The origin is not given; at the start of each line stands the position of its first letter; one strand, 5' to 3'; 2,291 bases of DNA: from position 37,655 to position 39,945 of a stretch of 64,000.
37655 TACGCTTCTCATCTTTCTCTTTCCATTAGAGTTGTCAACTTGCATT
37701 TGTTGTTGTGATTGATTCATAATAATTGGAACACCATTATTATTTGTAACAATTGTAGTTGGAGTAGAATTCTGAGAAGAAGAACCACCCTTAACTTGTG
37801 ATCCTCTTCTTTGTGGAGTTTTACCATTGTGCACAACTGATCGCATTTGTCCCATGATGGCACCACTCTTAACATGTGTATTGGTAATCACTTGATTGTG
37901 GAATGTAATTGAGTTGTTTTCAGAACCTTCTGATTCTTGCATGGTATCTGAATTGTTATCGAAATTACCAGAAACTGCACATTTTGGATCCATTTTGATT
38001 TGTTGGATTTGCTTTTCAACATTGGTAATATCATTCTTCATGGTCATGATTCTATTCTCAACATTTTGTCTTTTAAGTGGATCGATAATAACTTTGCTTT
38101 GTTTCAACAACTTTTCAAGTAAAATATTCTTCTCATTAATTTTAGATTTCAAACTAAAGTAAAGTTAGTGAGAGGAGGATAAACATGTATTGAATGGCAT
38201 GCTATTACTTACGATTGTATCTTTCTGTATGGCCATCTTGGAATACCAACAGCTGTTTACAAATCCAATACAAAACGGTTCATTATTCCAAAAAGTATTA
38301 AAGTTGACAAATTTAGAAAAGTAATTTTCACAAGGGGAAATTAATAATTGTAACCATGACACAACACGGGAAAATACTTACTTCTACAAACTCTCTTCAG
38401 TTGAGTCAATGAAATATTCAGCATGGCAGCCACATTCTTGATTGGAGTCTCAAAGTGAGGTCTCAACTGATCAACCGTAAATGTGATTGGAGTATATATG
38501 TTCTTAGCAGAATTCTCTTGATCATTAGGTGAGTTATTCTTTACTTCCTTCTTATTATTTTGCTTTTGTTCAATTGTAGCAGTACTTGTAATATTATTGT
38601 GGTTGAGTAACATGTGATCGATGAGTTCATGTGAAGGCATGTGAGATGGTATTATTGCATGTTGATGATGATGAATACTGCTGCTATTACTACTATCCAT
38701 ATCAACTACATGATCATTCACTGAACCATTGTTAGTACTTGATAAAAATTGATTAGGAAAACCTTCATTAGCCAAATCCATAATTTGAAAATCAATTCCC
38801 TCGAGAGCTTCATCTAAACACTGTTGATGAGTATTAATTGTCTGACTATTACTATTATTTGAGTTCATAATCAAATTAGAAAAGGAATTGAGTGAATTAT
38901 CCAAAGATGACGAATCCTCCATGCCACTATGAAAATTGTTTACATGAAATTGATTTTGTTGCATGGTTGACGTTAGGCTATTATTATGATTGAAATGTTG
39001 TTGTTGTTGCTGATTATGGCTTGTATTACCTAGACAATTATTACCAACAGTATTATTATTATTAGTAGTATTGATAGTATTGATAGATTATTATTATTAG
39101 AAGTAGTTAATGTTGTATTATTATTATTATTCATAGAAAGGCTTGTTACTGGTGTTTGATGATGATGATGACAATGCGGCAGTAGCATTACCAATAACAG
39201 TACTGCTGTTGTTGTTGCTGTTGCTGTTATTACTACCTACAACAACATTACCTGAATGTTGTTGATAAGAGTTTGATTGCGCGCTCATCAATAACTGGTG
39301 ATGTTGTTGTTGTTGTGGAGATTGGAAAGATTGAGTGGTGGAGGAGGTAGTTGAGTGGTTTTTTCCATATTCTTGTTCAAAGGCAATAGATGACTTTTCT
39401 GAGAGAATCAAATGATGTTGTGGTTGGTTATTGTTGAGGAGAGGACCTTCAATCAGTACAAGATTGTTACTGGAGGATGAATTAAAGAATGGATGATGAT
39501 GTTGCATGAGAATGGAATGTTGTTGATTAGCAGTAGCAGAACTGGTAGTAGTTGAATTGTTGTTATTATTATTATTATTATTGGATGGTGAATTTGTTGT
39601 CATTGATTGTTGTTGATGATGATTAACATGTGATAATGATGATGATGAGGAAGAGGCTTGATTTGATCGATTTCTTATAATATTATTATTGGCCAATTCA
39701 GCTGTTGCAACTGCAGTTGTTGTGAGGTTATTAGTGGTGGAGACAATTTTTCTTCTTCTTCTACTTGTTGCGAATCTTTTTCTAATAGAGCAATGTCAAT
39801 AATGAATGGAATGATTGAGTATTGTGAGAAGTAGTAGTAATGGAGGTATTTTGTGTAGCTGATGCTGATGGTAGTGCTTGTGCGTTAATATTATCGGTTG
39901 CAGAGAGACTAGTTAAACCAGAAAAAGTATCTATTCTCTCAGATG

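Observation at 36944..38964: RWP-RK transcription factor with its DNA-binding motif split over a 40-nt mini-exon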

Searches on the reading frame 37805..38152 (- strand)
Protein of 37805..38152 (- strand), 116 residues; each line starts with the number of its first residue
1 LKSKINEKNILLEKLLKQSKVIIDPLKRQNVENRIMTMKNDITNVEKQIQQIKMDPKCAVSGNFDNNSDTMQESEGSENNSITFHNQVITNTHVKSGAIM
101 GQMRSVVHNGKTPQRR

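Call 96: predict_structure(alignment_id=A5)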
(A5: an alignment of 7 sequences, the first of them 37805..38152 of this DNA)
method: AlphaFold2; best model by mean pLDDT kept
length: 116 residues; sequences in the alignment: 7
mean_pLDDT: 68.2   pTM: 0.42
mean pLDDT of the five models: 68.2, 65.3, 65.1, 63.0, 61.4
residues with pLDDT >= 90: 42; 70-90: 13; 50-70: 18; < 50: 43
segments of 3 or more residues with pLDDT < 50: 61-87, 91-103
pLDDT, mean of each block of 10 residues (from residue 1): 84 93 94 96 91 74 44 42 47 44 48 55
secondary structure, 60 per line:
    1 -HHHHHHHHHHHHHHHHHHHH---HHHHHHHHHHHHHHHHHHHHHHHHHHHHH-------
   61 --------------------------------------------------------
elements in order: H2-21 H25-53
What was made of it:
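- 37982..38152 (-): Two amphipathic helices (about residues 210-229 and 233-261) separated by a conserved Asp-Pro kink and ending in the conserved 'IK.DPK'. This is the presumed dimerisation or extension element. AF2 on this window segment gives H2-21 and H25-53 with pLDDT 84-96 (call 96).
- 37805..37891 (-): Conserved block VITNTH................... (residues 296-324), of unknown role. AF2 confidence is low, so it is probably disordered (call 96).
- On RWP-RK domain family (Pfam PF02042): AF2 of the window's own post-motif segment is helical (call 96).
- AF2 of the window's own post-motif segment shows two confident helices (call 96).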

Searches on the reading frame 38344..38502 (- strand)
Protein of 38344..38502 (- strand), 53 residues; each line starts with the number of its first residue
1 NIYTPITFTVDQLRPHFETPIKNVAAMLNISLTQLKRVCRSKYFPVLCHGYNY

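Call 6: search_protein_families(library=pfam, proteins=[window:38344-38502:-], max_evalue=1)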
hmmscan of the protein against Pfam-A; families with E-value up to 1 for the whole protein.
seq(53 aa): 6 families
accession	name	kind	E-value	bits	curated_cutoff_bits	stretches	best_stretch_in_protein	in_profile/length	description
PF02042.20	RWP-RK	-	1.9e-11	44.1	29.3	1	8-41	2-35/49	RWP-RK domain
PF00165.29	HTH_AraC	-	0.012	16.2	26.6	1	16-43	6-33/42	Bacterial regulatory helix-turn-helix proteins, AraC family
PF12728.13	HTH_17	-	0.051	14.3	27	1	21-45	4-28/51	Helix-turn-helix domain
PF02796.21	HTH_7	-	0.058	14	23.8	1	19-40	22-43/45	Helix-turn-helix domain of resolvase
PF13542.12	HTH_Tnp_ISL3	-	0.13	12.2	27.4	1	18-39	26-47/51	Helix-turn-helix domain of transposase family ISL3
PF19599.4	DUF6104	-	0.27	11.9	27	1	12-28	34-50/58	Family of unknown function (DUF6104)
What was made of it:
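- On NLP / NIN-like subfamily: The Pfam scan of the full 610-aa protein at E<=1 returns only RWP-RK (call 6).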

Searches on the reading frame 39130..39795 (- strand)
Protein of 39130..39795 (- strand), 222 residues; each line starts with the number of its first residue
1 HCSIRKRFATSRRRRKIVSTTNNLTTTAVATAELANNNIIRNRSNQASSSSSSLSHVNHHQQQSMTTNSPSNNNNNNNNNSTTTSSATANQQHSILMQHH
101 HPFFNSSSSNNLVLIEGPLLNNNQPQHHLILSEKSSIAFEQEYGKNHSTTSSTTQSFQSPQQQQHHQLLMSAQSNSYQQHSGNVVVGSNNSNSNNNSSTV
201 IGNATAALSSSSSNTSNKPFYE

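Call 66: search_protein_families(library=pfam, proteins=[window:39130-39795:-], max_evalue=0.01)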
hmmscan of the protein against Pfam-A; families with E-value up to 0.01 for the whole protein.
window:39130-39795:- (222 aa): 0 families
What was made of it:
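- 39130..39795 (-): Upstream open frame U2 (222 codons, N/S/Q/H-rich). It is in the same frame as exon A and separated from it only by eight in-frame TAA codons inside an AAT/TAA microsatellite (39129-39090). It may be a 5' coding extension or a decayed one. This is unresolved. No Pfam match (call 66).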
